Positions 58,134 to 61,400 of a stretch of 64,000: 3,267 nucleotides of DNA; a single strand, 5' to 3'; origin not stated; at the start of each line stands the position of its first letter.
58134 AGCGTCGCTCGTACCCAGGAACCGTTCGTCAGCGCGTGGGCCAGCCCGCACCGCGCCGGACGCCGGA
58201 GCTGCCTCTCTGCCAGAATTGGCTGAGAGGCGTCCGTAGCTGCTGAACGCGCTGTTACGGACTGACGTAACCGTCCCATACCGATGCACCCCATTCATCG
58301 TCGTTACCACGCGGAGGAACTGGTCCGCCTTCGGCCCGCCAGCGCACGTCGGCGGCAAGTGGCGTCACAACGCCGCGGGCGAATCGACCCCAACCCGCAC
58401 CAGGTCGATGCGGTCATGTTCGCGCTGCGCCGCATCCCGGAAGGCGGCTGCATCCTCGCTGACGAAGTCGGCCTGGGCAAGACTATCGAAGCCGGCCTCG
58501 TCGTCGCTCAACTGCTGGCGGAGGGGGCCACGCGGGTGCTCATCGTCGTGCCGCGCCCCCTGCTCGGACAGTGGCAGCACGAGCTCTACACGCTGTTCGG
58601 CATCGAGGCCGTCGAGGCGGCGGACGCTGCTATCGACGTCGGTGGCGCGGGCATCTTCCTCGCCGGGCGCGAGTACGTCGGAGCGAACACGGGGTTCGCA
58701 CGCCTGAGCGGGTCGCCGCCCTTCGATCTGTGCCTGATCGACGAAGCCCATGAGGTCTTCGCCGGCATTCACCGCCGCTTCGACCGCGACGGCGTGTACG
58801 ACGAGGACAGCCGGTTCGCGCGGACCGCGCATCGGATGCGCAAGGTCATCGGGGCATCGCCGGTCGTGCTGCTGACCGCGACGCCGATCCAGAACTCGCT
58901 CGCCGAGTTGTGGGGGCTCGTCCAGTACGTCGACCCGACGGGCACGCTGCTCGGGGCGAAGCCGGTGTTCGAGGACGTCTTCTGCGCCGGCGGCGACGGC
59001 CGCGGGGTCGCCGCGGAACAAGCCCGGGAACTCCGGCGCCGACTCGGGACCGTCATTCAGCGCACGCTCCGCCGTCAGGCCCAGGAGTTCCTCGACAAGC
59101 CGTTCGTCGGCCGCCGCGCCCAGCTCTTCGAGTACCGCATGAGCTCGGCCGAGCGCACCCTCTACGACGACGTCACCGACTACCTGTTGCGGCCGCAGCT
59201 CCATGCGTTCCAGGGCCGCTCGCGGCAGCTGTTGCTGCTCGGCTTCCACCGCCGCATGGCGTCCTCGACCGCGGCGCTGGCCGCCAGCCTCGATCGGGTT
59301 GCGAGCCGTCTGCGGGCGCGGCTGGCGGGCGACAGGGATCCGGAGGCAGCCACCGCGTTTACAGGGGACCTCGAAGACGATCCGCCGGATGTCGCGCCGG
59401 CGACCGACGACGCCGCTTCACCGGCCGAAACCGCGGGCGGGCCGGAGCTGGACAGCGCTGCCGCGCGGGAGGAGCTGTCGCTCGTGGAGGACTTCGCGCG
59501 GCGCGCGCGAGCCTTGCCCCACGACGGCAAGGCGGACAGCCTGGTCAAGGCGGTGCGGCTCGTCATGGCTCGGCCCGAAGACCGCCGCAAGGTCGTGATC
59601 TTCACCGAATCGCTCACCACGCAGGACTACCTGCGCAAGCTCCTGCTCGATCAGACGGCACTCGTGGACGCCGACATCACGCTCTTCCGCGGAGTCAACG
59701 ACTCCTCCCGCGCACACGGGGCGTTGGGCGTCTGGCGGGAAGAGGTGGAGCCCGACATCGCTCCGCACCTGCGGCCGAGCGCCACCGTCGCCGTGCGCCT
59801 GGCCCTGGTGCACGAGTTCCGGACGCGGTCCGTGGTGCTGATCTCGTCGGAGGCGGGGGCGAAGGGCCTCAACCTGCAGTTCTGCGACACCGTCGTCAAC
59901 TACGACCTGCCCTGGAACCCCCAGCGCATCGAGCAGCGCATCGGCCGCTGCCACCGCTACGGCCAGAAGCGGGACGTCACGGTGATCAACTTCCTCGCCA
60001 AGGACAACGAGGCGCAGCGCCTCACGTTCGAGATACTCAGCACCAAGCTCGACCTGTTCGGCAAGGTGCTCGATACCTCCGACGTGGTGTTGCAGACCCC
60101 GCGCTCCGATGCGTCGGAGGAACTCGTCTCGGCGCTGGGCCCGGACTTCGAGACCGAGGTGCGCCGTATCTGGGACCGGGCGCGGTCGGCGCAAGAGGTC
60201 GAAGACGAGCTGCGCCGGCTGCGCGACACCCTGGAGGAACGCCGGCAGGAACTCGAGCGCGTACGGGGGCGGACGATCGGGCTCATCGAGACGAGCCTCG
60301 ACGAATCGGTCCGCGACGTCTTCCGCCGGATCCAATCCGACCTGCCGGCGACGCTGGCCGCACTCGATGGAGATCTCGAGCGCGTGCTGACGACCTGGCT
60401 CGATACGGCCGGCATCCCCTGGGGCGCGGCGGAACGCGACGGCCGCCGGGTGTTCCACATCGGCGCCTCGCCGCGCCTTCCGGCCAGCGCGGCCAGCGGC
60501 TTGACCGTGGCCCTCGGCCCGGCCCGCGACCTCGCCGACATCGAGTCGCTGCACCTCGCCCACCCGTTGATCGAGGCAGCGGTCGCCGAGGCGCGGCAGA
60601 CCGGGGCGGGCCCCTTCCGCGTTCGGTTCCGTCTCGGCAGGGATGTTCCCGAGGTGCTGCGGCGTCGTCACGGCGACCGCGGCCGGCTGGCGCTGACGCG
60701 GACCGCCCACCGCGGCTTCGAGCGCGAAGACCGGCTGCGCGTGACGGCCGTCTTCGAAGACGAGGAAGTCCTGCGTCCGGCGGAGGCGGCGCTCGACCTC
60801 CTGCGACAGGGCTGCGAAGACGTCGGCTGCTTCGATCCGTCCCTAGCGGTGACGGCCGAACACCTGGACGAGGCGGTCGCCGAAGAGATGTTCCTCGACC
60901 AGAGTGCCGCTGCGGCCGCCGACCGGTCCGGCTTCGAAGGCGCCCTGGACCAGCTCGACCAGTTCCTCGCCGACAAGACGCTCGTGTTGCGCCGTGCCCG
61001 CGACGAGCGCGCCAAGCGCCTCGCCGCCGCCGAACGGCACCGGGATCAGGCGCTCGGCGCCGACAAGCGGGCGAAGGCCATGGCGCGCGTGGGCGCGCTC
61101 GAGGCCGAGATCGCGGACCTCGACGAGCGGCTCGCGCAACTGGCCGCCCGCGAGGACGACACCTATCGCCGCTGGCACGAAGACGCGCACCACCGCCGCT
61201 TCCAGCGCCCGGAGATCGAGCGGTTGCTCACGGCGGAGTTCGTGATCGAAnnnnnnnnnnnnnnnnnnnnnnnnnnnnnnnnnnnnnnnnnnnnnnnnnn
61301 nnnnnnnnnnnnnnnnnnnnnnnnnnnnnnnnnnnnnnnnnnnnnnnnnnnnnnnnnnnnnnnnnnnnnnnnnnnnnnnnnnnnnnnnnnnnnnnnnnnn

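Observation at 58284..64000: Translationally coupled SNF2 helicase - SbcD-like nuclease - SbcC-like ATPase operon next to TA/transposon debris: candidate defence or anti-plasmid system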

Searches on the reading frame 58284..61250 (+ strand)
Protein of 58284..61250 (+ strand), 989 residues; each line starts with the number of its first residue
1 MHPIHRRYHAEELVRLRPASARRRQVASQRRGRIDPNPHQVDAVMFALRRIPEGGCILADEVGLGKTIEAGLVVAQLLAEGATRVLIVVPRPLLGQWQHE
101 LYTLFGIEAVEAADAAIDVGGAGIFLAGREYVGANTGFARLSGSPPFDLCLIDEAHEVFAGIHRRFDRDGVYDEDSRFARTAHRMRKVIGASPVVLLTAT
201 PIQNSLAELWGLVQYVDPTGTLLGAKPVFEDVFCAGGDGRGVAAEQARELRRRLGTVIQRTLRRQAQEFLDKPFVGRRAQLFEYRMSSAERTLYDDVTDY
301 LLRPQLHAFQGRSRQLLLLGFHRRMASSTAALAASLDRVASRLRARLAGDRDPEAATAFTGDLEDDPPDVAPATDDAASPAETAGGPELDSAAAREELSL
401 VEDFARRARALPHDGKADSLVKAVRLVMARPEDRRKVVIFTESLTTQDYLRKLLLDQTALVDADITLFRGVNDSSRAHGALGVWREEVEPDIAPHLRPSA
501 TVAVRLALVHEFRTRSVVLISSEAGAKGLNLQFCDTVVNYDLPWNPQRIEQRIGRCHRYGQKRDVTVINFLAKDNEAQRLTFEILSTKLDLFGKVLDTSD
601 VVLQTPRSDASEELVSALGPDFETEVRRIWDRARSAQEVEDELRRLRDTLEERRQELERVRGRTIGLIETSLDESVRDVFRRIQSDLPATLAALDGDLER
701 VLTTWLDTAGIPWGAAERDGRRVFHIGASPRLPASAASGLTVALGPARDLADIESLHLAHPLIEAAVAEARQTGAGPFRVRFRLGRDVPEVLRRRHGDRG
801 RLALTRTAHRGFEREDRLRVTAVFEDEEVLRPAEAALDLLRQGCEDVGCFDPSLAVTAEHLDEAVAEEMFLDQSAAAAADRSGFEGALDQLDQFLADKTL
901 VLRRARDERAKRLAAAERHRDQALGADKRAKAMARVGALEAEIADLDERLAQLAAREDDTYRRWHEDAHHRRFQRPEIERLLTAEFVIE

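Call 4: search_protein_families(library=pfam, proteins=[window:58284-61250:+], max_evalue=0.01)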
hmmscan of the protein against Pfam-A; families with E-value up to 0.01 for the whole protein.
window:58284-61250:+ (989 aa): 3 families
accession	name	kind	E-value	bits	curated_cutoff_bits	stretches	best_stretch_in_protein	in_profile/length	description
PF00176.29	SNF2-rel_dom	-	1.9e-22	80.2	24.9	2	187-308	149-260/290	SNF2-related domain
PF00271.37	Helicase_C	-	1e-15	58.4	23.5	1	503-560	52-110/110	Helicase conserved C-terminal domain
PF04851.21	ResIII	-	1.8e-05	25.2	22.5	1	35-202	3-163/164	Type III restriction enzyme, res subunit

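Call 5: search_protein_families(library=padloc, proteins=[window:58284-61250:+], max_evalue=0.01)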
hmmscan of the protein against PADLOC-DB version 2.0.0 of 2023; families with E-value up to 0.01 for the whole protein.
window:58284-61250:+ (989 aa): 44 families (the best 25 are shown)
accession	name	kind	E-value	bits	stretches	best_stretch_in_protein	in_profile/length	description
PDLC02619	DrmD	-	1.9e-115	385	1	32-660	29-625/872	DrmD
PDLC02500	BrxHI|BrxHII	-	3.1e-54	182.9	3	501-656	515-676/933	BrxHI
PDLC02621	DrmD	-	1.6e-50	170.3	2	251-773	329-823/1040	DrmD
PDLC00659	HmaA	-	2.9e-43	145.9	3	512-597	561-652/1176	SNF2 helicase / DEAD-box helicase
PDLC02623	DrmD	-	1.7e-42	143.3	3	507-607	569-671/1040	DrmD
PDLC02620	DrmD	-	6.5e-40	134.9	2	509-661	527-669/1060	DrmD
PDLC02504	BrxHI|BrxHII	-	5.2e-36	122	2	514-602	535-624/971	BrxHII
PDLC02843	DpdE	-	3.4e-35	119.3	2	33-218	156-314/1091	DpdE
PDLC02840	DpdE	-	4.9e-35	119.1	2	32-219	156-320/1091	DpdE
PDLC02634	DrmD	-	9.1e-34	114.4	1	33-594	89-617/900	DrmD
PDLC02572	DrmA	-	1.4e-29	100.7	2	252-681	327-750/1043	DrmA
PDLC02193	PLD_Helicase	-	4.3e-28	96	2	512-599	749-841/905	-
PDLC02853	DpdE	-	3.3e-26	89.6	2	284-598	345-638/985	DpdE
PDLC02846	DpdE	-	1.2e-24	84.3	2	24-203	151-324/1034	DpdE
PDLC02632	DrmD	-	1.3e-24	84.7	2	259-568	337-633/662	DrmD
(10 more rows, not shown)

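Call 6: search_protein_families(library=ncbifam, proteins=[window:58284-61250:+], max_evalue=0.01)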
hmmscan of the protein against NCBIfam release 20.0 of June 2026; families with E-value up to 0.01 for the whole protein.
window:58284-61250:+ (989 aa): 17 families
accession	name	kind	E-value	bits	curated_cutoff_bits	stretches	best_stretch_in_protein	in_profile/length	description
NF038318.1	DISARM_DrmD_b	equivalog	3.1e-115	386.2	950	1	32-660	26-622/868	DISARM system SNF2-like helicase DrmD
NF038317.1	DISARM_DrmD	equivalog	3.9e-65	220.8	610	3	518-963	566-1003/1021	DISARM system SNF2-like helicase DrmD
NF041062.1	DpdE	equivalog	4.9e-49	167.1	500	2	11-219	132-315/1048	protein DpdE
NF003426.0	PRK04914.1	equivalog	1.9e-37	129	576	2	29-208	147-323/959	RNA polymerase-associated protein RapA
NF042964.1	phospholipD_antiphage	equivalog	5e-36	124.4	1100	2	517-598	746-832/895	phospholipase D-like domain-containing anti-phage protein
NF058637.1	helic_SCO1167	equivalog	3e-24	85.2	1200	2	497-605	810-919/932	SCO1167/SCO6262 family helicase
NF053675.1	pilus_reg_Snf2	equivalog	3.4e-21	75.1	1100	2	514-600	927-1012/1029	pilus expression-regulating Snf2 family helicase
NF041790.1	anti-phage_ZorD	equivalog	1.9e-18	65.8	1500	3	15-110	561-663/1035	type I Zorya anti-phage system protein ZorD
NF053631.1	RNA_helic_CshA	equivalog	4.3e-06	25.9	646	1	504-616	275-385/434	degradosome RNA helicase CshA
NF008744.0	PRK11776.1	equivalog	4.6e-06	25.5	524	1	511-579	287-353/460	ATP-dependent RNA helicase DbpA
NF010337.0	PRK13766.1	equivalog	1.9e-05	23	610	0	61-108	38-86/781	Hef nuclease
NF053711.1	RNA_heli_RhlE1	exception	6e-05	22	750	1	503-575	281-352/434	RNA helicase RhlE1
NF053636.1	DDHlcsCsdAPsy1082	equivalog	0.0002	20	890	1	515-578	293-354/512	DEAD/DEAH box helicase CsdA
NF008394.0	PRK11192.1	equivalog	0.00028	19.8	507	1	511-563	292-345/441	ATP-dependent RNA helicase SrmB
NF002340.1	PRK01297.1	equivalog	0.00038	19.4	564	1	505-576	288-358/372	ATP-dependent RNA helicase RhlB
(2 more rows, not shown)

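Call 8: find_encoding_contigs(protein=window:58284-61250:+, flank=10000, max_places=8)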
Protein window:58284-61250:+ (989 aa): no gene with exactly this product is on record in the collection.

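Call 18: search_solved_structures(query=window:58284-61250:+, max_evalue=0.001)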
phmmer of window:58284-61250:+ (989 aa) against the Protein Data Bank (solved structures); distinct sequences matched with E-value up to 0.001: 109 (the best 60 are shown).
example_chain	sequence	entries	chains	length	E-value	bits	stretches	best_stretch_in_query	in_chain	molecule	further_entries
8so8_A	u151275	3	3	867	2.1e-23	85.5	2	25-218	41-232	RNA polymerase-associated protein RapA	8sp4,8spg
4s20_K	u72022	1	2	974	2.4e-23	85.3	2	24-218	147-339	RNA polymerase-associated protein RapA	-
6bog_A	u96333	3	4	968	2.9e-23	85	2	24-218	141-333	RNA polymerase-associated protein RapA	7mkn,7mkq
7m8e_F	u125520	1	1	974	3e-23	85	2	24-218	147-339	RNA polymerase-associated protein RapA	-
8t0l_F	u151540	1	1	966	8.6e-23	83.4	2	19-218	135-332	RNA polymerase-associated protein RapA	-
6iy2_O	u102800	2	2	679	2e-22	82.2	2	519-645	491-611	Transcription regulatory protein SNF2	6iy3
5x0x_O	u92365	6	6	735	2.8e-22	81.7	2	519-645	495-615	Transcription regulatory protein SNF2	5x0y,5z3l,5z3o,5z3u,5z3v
7egm_A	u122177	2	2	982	8.8e-22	80.1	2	519-645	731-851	Transcription regulatory protein SNF2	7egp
6uxv_A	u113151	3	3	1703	6.7e-21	77.2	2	519-645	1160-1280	Transcription regulatory protein SNF2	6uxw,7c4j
5hzr_A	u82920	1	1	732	1.1e-20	76.5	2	517-601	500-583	SNF2-family ATP dependent chromatin remodeling factor like protein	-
6vzg_K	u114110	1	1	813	1.8e-20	75.8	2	518-645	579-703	Nuclear protein STH1/NPS1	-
6vz4_K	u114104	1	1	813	1.8e-20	75.8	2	518-645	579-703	Nuclear protein STH1/NPS1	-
23cp_K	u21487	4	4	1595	8.1e-20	73.6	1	518-600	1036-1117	WD40 repeat-containing protein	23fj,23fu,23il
6hts_G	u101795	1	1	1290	1.3e-19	73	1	498-655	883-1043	Chromatin-remodeling ATPase INO80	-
7zi4_G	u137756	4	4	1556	2.5e-19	72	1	498-655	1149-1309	Chromatin-remodeling ATPase INO80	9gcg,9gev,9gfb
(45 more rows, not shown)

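Call 56: search_dna_similar(query=window:58284-61250:+, collection=plasmids, mode=protein, max_evalue=1e-30, max_rows=25)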
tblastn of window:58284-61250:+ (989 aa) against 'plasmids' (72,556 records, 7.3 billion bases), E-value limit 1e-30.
Records with a match: 45; places in all: 46; records where one place covers at least 80% of the query: 0.
Best place of each record, by identity: <60% 45.
By first word of the organism name: Salmonella 15; Klebsiella 11; Escherichia 2; Aeromonas 2; Roseomonas 2; Cupriavidus 1; Rhizobium 1; Planctomycetes 1; Deinococcus 1; Sphingopyxis 1; and 8 more.
By predicted mobility (MOB-suite, as given by PLSDB): conjugative 27; non-mobilizable 14; mobilizable 4.
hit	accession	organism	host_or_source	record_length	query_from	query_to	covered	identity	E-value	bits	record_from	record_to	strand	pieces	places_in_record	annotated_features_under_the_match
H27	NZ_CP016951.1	Cupriavidus taiwanensis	Mimosa,single cell,nodules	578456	5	635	64%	36.5%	9e-87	314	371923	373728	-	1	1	SNF2-related protein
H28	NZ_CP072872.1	Rhizobium sp. NLR16a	lentil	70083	5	635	64%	35.9%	4e-81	297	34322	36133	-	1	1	SNF2-related protein | helix-turn-helix domain-containing protein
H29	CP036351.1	Planctomycetes bacterium K2D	-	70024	34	635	61%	37.1%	6e-82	299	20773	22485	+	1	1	rapA: RNA polymerase-associated protein RapA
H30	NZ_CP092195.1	Deinococcus sp. KNUC1210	Setaria viridis,cell ...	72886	5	635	64%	34.4%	3e-76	282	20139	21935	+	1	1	SNF2-related protein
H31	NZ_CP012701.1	Sphingopyxis macrogoltabida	whole organism,activated sludge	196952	3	635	64%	33.6%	2e-76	282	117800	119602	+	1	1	SNF2-related protein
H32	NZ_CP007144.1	Hymenobacter swuensis DY53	-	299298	34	635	61%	34.8%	3e-69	261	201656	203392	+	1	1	SNF2-related protein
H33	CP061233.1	Escherichia coli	Sheep,cell culture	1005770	147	831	69%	30.5%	5e-54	214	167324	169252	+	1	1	none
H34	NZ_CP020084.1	Blastomonas fulva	Cell culture,microcystis culture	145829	34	635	61%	33.8%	2e-64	246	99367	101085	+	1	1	SNF2-related protein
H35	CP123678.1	Salmonella enterica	animal-swine-market swine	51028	34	634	61%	33.2%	9e-73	271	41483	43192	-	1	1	SNF2-related protein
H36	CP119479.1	Salmonella enterica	Product-Raw-Ground, Comminuted or ...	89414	34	634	61%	33.2%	9e-73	271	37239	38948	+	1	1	SNF2-related protein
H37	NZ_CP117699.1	Salmonella enterica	Homo sapiens,tissue sample,leg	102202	34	634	61%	33.2%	9e-73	271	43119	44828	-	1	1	SNF2-related protein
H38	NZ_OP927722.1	Salmonella sp.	-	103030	34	634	61%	33.2%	9e-73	271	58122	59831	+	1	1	SNF2-related protein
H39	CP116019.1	Salmonella enterica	cell culture,pig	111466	34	634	61%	33.2%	9e-73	271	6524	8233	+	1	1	SNF2-related protein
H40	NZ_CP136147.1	Salmonella enterica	Homo sapiens,Skin secretion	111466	34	634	61%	33.2%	9e-73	271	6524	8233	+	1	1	SNF2-related protein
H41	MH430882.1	Salmonella enterica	-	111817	34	634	61%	33.2%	9e-73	271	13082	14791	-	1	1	rapA_2: RNA polymerase-associated protein RapA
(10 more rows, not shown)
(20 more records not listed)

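Call 57: get_annotated_region(hit=H27, flank=12000)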
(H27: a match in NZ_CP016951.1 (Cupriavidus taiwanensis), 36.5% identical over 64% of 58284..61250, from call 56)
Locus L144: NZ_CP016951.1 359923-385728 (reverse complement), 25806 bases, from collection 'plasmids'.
description: Cupriavidus taiwanensis strain SWF66294 plasmid unnamed, complete sequence
organism: Cupriavidus taiwanensis (NCBI taxid 164546)
taxonomy: Bacteria; Pseudomonadota; Betaproteobacteria; Burkholderiales; Burkholderiaceae; Cupriavidus; Cupriavidus taiwanensis
host: -; source: Mimosa,single cell,nodules; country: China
typing (MOB-suite, as given by PLSDB): conjugative; relaxase MOBH,MOBP; mating-pair formation MPF_T
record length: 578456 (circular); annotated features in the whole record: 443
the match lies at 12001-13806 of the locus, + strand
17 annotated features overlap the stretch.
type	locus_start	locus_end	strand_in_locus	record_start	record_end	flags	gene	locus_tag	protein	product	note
CDS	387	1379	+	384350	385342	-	-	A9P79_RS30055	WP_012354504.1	DNA-binding protein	-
CDS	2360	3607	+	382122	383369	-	-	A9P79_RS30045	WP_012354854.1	H-NS histone family protein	-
CDS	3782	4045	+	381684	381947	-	-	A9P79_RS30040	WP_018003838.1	H-NS histone family protein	-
CDS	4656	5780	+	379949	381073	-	-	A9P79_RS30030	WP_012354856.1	DUF262 domain-containing protein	-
CDS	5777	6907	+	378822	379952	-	-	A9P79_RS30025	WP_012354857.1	DUF3696 domain-containing protein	-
CDS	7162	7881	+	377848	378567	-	-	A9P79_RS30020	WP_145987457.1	hypothetical protein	-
CDS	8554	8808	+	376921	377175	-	-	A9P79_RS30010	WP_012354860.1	H-NS family nucleoid-associated regulatory protein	GO:0006355 - regulation of DNA-templated transcription [Evidence IEA]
CDS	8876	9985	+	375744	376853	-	-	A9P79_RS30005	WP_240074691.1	competence protein CoiA family protein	-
CDS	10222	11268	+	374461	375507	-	-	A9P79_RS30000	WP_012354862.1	DNA-binding protein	-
CDS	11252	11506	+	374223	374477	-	-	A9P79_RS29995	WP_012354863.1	H-NS family nucleoid-associated regulatory protein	GO:0006355 - regulation of DNA-templated transcription [Evidence IEA]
CDS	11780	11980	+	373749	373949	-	-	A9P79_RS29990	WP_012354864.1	helix-turn-helix domain-containing protein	-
CDS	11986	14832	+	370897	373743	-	-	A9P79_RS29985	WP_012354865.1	SNF2-related protein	-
CDS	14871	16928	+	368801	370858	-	-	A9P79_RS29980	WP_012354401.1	site-specific DNA-methyltransferase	GO:0006306 - DNA methylation [Evidence IEA]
CDS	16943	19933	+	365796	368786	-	-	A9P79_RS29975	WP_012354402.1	DEAD/DEAH box helicase family protein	-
CDS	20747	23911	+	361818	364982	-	-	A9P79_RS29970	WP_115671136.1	N-6 DNA methylase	GO:0006306 - DNA methylation [Evidence IEA]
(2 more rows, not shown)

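Call 58: get_annotated_region(hit=H37, flank=12000)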
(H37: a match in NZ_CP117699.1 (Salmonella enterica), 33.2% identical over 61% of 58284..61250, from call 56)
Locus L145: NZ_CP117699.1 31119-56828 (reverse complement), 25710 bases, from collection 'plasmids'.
description: Salmonella enterica subsp. enterica serovar London strain L1 plasmid unnamed1, complete sequence
organism: Salmonella enterica (NCBI taxid 149390)
taxonomy: Bacteria; Pseudomonadota; Gammaproteobacteria; Enterobacterales; Enterobacteriaceae; Salmonella; Salmonella enterica
host: -; source: Homo sapiens,tissue sample,leg; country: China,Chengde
typing (MOB-suite, as given by PLSDB): conjugative; replicon IncFIB; relaxase MOBC; mating-pair formation MPF_T
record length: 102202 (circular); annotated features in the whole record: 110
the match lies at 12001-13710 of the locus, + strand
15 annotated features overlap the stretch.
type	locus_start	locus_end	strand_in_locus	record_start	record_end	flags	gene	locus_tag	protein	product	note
CDS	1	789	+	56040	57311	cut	-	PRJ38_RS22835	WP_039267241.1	Y-family DNA polymerase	-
CDS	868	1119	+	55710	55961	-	-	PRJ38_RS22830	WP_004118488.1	plasmid stabilization protein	-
CDS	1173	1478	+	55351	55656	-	-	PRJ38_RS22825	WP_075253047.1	hypothetical protein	-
CDS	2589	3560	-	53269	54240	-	-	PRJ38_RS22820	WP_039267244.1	ParB/RepB/Spo0J family plasmid partition protein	-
CDS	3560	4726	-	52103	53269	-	sopA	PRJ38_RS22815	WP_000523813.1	plasmid-partitioning protein SopA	-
CDS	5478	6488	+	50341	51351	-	-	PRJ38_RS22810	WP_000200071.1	RepB family plasmid replication initiator protein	GO:0006270 - DNA replication initiation [Evidence IEA]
CDS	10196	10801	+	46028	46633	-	-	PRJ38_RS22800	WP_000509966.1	recombinase family protein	GO:0006310 - DNA recombination [Evidence IEA]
CDS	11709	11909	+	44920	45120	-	-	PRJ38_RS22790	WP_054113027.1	helix-turn-helix domain-containing protein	-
CDS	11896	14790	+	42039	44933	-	-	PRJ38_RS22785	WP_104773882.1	SNF2-related protein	-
CDS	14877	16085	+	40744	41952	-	-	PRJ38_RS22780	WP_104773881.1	IS256 family transposase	-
CDS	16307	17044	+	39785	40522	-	-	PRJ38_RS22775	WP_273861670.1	Abi family protein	-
CDS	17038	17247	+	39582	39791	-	-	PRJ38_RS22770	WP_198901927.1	hypothetical protein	-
CDS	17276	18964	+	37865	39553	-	-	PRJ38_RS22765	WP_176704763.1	site-specific DNA-methyltransferase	GO:0006306 - DNA methylation [Evidence IEA]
CDS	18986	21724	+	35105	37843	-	-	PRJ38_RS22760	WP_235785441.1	DEAD/DEAH box helicase family protein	-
CDS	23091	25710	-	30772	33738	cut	-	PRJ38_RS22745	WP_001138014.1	Tn3-like element TnAs1 family transposase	GO:0006313 - DNA transposition [Evidence IEA]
